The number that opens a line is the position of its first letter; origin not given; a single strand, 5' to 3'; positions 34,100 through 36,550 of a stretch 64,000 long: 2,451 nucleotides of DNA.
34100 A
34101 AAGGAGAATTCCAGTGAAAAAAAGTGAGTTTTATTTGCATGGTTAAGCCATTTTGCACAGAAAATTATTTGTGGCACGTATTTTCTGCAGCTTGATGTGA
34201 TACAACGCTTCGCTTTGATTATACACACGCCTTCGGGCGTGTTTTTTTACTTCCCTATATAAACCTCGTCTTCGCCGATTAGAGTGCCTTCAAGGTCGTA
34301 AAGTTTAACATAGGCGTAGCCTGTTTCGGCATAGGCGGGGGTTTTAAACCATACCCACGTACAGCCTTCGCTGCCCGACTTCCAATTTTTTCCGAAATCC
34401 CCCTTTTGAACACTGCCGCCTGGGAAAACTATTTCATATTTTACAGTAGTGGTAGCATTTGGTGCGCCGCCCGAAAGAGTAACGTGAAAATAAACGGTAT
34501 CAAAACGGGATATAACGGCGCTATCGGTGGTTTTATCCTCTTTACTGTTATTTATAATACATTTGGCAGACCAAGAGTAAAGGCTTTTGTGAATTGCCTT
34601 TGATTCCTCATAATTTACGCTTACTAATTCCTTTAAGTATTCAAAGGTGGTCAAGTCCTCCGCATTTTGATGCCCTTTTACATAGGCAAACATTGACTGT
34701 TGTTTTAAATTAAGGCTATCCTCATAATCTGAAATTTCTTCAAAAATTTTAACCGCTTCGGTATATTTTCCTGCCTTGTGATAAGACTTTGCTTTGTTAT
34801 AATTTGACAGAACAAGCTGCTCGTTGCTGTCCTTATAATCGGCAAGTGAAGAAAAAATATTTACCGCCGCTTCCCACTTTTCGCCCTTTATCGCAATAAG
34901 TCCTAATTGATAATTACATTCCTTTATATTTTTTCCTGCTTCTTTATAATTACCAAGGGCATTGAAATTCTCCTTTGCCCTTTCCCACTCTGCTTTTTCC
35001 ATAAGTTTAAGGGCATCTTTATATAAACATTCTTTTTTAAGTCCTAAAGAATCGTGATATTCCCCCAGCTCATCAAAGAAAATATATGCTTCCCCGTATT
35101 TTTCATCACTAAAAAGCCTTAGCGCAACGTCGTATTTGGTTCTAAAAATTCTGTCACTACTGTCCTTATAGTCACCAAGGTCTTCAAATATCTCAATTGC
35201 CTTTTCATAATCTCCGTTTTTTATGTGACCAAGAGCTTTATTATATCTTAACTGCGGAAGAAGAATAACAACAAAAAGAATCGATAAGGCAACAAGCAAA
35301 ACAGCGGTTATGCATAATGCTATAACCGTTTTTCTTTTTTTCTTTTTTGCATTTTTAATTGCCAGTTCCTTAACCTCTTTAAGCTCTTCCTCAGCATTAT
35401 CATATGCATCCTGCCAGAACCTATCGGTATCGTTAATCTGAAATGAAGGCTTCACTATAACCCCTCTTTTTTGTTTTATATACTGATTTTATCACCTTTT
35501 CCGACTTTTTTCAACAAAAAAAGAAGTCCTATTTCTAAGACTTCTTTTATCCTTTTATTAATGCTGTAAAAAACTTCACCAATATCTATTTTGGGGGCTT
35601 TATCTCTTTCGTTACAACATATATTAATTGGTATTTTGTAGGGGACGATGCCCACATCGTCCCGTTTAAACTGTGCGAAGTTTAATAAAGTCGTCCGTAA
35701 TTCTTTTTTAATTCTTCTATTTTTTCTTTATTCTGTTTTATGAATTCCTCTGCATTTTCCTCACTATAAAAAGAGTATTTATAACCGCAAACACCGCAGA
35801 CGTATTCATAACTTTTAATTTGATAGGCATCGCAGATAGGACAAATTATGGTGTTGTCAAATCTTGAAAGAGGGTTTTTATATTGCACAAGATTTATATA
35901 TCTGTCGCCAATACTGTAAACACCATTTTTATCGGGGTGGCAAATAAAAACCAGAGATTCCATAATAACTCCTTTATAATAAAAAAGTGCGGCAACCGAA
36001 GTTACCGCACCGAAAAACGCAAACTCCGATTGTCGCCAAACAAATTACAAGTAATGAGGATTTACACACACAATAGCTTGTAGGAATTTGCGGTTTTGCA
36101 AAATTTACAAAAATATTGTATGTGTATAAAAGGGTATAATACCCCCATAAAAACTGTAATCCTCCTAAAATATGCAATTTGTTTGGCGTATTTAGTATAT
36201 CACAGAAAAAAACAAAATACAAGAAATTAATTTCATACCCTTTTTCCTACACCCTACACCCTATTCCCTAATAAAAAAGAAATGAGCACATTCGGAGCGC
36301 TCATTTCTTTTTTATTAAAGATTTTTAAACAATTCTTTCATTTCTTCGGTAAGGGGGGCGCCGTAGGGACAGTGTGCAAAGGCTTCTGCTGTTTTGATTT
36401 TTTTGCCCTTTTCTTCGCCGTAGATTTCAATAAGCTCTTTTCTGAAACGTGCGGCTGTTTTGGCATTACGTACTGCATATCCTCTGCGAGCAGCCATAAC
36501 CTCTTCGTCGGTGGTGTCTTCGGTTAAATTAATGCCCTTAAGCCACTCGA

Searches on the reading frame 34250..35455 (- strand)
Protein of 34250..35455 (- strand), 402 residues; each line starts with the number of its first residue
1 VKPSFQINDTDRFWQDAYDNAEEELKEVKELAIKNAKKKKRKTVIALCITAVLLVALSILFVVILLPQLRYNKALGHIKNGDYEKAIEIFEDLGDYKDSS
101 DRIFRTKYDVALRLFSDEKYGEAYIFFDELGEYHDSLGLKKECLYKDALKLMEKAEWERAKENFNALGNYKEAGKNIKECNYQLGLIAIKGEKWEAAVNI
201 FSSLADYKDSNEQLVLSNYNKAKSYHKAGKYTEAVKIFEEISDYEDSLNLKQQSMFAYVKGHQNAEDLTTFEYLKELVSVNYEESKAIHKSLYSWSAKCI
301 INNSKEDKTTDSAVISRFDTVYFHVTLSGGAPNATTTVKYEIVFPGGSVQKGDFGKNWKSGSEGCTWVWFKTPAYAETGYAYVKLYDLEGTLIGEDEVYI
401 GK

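Call 113: search_protein_families(library=pfam, proteins=[window:34250-35455:-], max_evalue=0.001)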
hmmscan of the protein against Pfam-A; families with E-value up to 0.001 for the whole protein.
window:34250-35455:- (402 aa): 14 families
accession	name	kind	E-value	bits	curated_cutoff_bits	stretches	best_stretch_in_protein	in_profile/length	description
PF13174.12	TPR_6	-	5.7e-08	33.3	26.3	0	219-244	4-30/33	Tetratricopeptide repeat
PF12895.13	ANAPC3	-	1.3e-07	32.2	27.2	0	71-127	27-79/82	Anaphase-promoting complex, cyclosome, subunit 3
PF17004.11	SRP_TPR_like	-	2e-07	31.5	35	0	145-180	30-64/109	Putative TPR-like repeat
PF13424.12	TPR_12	-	2e-06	28.3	30.1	0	218-241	6-29/77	Tetratricopeptide repeat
PF13176.12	TPR_7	-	3.9e-06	27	27.9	0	220-240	4-24/36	Tetratricopeptide repeat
PF14559.12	TPR_19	-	2.1e-05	25.2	25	0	192-244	5-54/68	Tetratricopeptide repeat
PF24575.1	TPR_Slam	-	4e-05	24.4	35.2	0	202-249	36-81/104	Surface lipoprotein assembly modifier, N-terminal TPR repeats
PF13428.12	TPR_14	-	0.00014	22.7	23.5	0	68-93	2-27/44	Tetratricopeptide repeat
PF00515.34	TPR_1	-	0.00015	21.9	27.8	0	219-240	5-26/34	Tetratricopeptide repeat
PF07719.23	TPR_2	-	0.0002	21.7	27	0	69-91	3-25/34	Tetratricopeptide repeat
PF13432.12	TPR_16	-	0.00022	22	32.7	0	182-240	1-56/65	Tetratricopeptide repeat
PF01535.26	PPR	-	0.00026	21.5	25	0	76-93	9-26/31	PPR repeat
PF13181.12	TPR_8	-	0.00029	21.2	25.7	0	217-240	3-26/34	Tetratricopeptide repeat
PF13525.12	YfiO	-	0.00042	20.6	25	0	71-126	9-64/203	Outer membrane lipoprotein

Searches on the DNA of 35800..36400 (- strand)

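Call 69: search_dna_similar(query=window:35975-36190:-, collection=phages, mode=distant, max_evalue=0.01)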
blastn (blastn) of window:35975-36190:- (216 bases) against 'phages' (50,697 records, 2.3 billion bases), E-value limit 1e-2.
Records with a match: 2; places in all: 2; records where one place covers at least 80% of the query: 0.
Best place of each record, by identity: 80-90% 2.
By first word of the organism name: Bacteriophage 2.
By host as written in the record: - 2.
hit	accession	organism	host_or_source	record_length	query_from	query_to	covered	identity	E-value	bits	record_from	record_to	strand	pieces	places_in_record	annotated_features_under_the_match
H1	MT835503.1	Bacteriophage sp.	human fecal samples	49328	148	210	29%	87.9%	3e-11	74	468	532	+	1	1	record has no annotation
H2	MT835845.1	Bacteriophage sp.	human fecal samples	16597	148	213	31%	83.6%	2e-7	62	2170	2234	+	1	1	record has no annotation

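Call 70: search_dna_similar(query=window:35975-36190:-, collection=plasmids, mode=distant, max_evalue=0.01)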
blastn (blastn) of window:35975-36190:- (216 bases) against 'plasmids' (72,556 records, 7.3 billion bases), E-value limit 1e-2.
No match.

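Call 72: get_annotated_region(hit=H1, flank=1500)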
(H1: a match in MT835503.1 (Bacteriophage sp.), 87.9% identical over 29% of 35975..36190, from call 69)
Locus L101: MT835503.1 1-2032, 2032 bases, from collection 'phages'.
description: UNVERIFIED: Bacteriophage sp. clone scaffold_54 genomic sequence.
organism: Bacteriophage sp. (NCBI taxid 38018)
taxonomy: Viruses
host: -; source: human fecal samples; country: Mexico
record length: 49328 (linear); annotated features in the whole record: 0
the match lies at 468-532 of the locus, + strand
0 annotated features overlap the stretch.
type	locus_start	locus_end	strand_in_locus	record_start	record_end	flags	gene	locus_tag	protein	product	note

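Call 73: get_annotated_region(hit=H2, flank=2000)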
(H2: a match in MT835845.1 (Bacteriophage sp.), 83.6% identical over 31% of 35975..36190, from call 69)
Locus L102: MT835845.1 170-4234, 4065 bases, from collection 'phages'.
description: UNVERIFIED: Bacteriophage sp. clone scaffold_810 genomic sequence.
organism: Bacteriophage sp. (NCBI taxid 38018)
taxonomy: Viruses
host: -; source: human fecal samples; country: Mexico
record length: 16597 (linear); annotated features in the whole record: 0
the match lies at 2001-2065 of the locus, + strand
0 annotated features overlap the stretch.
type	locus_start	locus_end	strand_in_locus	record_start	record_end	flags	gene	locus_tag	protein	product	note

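Call 78: search_rna_families(sources=[L101, L102, L081, L100, L022, L018], threshold=evalue, max_evalue=1)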
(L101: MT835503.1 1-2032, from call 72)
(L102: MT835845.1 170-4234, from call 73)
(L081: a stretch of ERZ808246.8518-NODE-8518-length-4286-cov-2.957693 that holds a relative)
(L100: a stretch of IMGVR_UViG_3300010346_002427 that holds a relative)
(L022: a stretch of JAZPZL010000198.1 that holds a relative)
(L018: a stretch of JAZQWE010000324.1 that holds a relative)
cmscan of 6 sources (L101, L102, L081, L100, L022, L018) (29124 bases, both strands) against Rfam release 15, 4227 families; matches with E-value up to 1: 5.
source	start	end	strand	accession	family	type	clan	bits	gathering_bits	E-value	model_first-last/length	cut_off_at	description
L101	91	162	-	RF00005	tRNA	Gene; tRNA;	CL00001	66.7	29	1.1e-12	1-71/71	no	tRNA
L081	2129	2238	-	RF01742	lactis-plasmid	Gene; sRNA;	-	32.4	70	0.13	1-106/106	no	lactis-plasmid RNA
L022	4019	4076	+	RF02427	SpF10_sRNA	Gene; sRNA;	-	30.5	60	0.031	1-57/57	no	Streptococcus sRNA SpF10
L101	1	44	-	RF00005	tRNA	Gene; tRNA;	CL00001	24.7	29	0.42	1-44/71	3'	tRNA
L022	837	980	+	RF01050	Sacc_telomerase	Gene;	CL00004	22.2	80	0.49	664-806/1208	no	Saccharomyces telomerase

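Call 79: search_rna_families(source=window, start=35800, end=36400, threshold=evalue, max_evalue=10)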
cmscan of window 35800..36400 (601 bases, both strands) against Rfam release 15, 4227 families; matches with E-value up to 10: 25.
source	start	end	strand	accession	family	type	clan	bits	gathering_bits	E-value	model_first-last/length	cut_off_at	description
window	36266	36321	-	RF04113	MIR1523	Gene; miRNA;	-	27.4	96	0.0029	1-92/92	no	MIR1523 microRNA precursor family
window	36271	36315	+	RF03623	mir-1252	Gene; miRNA;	-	27.3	70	0.021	1-65/65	no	mir-1252 microRNA precursor family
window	36267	36318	+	RF04113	MIR1523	Gene; miRNA;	-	26.8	96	0.004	1-92/92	no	MIR1523 microRNA precursor family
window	36239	36340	-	RF02526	SSRC34_1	Gene; sRNA;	-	26.2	64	0.18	1-128/128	no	Streptococcus sRNA SSRC34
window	36270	36316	-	RF03623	mir-1252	Gene; miRNA;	-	26.1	70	0.042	1-65/65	no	mir-1252 microRNA precursor family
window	36261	36325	-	RF00906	MIR1120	Gene; miRNA;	-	25.9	86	0.0078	1-87/87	no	MIR1120/MIR1122 microRNA precursor family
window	36264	36322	-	RF03225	mir-2763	Gene; miRNA;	-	23.6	50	0.024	1-83/83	no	mir-2763 microRNA precursor family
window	36263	36323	-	RF04147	MIR6224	Gene; miRNA;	-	21.2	171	0.083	1-176/176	no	MIR6224 microRNA precursor family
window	36270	36316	-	RF03940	MIR9563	Gene; miRNA;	-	21.2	90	0.2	1-127/127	no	MIR9563 microRNA precursor family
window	36270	36316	+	RF03940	MIR9563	Gene; miRNA;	-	19.7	90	0.49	1-127/127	no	MIR9563 microRNA precursor family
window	36263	36323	-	RF03955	MIR2934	Gene; miRNA;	-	18.7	100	1.1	1-113/113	no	MIR2934 microRNA precursor family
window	36273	36348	+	RF02671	Ysr35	Gene; sRNA;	-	18.5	428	0.0049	1-339/339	no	Yersinia sRNA 35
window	35978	36054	-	RF02869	ncS025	Gene; sRNA;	-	18.3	46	0.93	1-85/85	no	Burkholderia sRNA 25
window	36268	36318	+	RF03598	MIR6024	Gene; miRNA;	-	16.9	72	1.6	1-99/99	no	MIR6024 microRNA precursor family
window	36096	36177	+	RF01186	SNORD127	Gene; snRNA; snoRNA; CD-box;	-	16.9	45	9.9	1-86/86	no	Small nucleolar RNA SNORD127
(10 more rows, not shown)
